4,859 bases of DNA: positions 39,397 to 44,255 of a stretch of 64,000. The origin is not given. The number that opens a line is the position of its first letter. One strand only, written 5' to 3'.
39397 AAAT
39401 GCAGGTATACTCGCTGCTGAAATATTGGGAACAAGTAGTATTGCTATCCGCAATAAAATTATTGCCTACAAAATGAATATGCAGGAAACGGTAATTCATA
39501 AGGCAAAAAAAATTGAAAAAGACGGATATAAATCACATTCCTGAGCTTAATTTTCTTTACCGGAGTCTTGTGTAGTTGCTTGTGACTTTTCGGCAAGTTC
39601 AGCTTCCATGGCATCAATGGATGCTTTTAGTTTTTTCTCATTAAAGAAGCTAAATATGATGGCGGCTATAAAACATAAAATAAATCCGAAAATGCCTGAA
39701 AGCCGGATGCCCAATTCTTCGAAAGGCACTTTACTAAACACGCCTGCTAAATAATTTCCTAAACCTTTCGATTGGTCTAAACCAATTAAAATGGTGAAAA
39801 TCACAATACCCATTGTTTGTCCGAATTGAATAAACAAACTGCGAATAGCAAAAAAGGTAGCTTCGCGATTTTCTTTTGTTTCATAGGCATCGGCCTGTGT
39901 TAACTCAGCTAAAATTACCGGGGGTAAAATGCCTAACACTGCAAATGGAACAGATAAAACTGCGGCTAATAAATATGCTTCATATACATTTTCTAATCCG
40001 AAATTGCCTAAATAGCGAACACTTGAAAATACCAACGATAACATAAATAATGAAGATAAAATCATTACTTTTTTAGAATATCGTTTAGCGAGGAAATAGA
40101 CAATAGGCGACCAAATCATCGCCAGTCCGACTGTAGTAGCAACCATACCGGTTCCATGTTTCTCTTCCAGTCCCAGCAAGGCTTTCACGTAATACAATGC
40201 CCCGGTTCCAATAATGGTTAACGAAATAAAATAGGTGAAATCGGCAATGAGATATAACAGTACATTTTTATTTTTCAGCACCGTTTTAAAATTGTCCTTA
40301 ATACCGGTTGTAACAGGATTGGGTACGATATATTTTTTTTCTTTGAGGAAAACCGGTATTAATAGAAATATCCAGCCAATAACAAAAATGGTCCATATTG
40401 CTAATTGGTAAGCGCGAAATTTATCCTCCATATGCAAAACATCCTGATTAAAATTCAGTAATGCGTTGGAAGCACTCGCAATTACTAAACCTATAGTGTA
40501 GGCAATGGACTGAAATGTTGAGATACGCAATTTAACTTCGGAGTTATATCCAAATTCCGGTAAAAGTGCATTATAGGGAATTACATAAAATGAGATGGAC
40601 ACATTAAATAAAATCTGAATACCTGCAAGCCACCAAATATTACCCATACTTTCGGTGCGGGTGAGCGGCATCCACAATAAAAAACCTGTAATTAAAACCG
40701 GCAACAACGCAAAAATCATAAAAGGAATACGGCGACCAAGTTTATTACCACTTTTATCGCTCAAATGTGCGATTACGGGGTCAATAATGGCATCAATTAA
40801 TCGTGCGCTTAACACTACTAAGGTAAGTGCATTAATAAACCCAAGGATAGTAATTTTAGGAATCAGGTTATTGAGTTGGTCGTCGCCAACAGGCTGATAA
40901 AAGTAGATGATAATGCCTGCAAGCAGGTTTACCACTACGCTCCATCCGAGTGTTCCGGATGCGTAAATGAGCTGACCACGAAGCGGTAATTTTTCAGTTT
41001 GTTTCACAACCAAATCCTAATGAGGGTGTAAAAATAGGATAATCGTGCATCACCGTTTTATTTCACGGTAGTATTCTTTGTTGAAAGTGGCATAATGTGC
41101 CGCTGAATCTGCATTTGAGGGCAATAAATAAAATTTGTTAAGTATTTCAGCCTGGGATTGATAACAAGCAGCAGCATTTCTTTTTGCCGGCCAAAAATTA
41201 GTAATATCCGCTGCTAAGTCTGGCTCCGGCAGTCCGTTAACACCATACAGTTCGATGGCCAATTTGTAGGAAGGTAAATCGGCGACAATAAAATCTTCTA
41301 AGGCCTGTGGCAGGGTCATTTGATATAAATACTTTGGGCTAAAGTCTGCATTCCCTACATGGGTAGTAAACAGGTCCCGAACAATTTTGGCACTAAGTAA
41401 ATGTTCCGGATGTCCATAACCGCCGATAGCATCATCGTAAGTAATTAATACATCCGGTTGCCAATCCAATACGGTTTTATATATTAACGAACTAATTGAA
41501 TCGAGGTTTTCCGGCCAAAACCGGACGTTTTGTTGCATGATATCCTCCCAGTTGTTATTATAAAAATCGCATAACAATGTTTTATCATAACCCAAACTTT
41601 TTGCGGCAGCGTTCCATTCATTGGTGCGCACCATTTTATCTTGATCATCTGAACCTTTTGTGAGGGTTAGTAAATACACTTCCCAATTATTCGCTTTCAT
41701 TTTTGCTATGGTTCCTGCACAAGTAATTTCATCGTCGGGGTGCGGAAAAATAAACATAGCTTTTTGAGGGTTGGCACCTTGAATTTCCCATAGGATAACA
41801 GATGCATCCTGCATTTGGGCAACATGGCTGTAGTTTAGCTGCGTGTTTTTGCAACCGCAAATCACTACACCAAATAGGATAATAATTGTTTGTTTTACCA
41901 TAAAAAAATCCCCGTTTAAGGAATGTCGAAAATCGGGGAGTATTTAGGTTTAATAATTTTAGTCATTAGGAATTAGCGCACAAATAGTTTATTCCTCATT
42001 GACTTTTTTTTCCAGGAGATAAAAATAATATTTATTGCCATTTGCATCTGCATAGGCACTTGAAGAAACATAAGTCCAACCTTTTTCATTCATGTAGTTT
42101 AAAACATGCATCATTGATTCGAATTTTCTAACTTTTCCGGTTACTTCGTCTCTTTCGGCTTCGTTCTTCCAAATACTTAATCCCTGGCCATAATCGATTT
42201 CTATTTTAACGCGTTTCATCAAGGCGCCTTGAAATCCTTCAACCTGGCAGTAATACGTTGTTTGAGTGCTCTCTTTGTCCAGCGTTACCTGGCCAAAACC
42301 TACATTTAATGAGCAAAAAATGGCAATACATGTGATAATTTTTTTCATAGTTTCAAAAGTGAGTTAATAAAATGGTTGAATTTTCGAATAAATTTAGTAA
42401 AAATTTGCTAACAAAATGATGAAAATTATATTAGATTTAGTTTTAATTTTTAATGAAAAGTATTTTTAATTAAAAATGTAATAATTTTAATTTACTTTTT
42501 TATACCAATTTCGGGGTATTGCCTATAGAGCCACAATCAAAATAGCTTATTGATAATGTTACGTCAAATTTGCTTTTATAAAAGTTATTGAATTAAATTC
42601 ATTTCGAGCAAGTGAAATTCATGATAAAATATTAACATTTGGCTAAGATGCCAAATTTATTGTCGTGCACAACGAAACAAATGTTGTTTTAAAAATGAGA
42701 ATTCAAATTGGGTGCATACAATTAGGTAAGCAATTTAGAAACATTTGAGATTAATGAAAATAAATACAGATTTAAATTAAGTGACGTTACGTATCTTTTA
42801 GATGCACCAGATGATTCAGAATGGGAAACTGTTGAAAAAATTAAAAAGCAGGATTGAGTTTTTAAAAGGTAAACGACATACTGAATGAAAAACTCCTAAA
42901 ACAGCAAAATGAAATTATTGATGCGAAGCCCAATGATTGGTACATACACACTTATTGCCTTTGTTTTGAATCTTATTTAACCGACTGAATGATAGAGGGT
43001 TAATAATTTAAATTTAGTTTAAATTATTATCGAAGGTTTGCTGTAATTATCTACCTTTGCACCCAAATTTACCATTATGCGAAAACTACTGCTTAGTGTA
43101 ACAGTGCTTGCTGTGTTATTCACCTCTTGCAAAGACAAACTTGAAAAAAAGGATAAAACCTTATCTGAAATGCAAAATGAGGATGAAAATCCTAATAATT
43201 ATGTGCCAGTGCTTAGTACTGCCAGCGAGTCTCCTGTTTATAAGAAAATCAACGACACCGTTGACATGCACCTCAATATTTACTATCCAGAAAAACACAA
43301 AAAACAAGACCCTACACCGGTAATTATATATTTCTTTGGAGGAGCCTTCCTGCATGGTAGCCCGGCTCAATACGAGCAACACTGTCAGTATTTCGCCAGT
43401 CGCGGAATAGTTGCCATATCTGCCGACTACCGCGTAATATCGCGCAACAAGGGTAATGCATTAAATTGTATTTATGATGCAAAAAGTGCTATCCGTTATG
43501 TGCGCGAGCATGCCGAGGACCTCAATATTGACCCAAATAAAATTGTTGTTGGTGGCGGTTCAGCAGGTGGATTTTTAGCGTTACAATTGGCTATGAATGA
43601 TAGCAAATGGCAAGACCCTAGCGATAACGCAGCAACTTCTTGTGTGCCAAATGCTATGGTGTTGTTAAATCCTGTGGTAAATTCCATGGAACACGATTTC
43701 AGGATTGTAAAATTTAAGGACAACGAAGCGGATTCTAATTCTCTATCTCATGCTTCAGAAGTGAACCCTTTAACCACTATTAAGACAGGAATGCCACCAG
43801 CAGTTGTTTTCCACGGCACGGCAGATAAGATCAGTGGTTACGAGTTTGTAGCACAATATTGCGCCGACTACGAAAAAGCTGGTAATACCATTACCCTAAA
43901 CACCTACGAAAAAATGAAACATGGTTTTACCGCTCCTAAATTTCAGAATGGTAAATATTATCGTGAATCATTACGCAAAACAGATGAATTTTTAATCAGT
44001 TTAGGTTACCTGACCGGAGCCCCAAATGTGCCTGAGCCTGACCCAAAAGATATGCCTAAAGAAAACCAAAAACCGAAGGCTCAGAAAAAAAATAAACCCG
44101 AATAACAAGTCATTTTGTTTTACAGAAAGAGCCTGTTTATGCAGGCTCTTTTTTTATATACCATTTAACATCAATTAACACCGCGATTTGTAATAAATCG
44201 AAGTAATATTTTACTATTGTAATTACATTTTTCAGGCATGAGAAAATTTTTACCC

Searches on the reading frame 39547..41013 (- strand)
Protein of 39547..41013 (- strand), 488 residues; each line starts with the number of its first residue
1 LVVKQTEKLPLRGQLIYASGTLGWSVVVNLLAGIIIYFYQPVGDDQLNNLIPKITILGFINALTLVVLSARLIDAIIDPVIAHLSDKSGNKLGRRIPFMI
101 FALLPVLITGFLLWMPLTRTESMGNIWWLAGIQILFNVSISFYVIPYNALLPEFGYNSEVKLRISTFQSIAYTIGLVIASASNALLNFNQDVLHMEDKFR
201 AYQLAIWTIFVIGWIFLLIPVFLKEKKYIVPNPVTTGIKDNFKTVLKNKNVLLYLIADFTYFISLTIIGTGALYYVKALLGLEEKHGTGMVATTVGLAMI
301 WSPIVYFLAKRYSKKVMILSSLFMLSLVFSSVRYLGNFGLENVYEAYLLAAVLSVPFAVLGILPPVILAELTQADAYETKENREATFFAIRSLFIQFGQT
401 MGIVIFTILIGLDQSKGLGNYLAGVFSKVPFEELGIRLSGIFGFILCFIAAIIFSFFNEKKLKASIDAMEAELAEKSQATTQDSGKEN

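Call 76: search_protein_families(library=pfam, proteins=[window:39547-41013:-], max_evalue=0.0001)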
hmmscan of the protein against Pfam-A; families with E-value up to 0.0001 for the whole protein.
window:39547-41013:- (488 aa): 1 family
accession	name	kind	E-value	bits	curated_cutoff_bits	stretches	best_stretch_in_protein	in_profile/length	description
PF13347.12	MFS_2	-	1.2e-44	153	27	1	17-412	2-383/427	MFS/sugar transport protein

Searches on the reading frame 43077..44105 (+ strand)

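Call 76: search_protein_families(library=pfam, proteins=[window:43077-44105:+], max_evalue=0.0001)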
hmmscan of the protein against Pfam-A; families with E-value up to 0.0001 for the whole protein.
window:43077-44105:+ (342 aa): 4 families
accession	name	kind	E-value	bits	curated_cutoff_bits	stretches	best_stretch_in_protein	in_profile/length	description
PF20434.5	BD-FAE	-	1.6e-28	100.2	26.8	1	66-252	1-202/215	BD-FAE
PF07859.19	Abhydrolase_3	-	1.4e-23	84.2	25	1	83-285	1-209/210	alpha/beta hydrolase fold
PF00135.34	COesterase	-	3.5e-14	53.1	27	1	65-174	87-203/515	Carboxylesterase family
PF00326.27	Peptidase_S9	-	2.7e-13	50.4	22.6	1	99-298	3-202/213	Prolyl oligopeptidase family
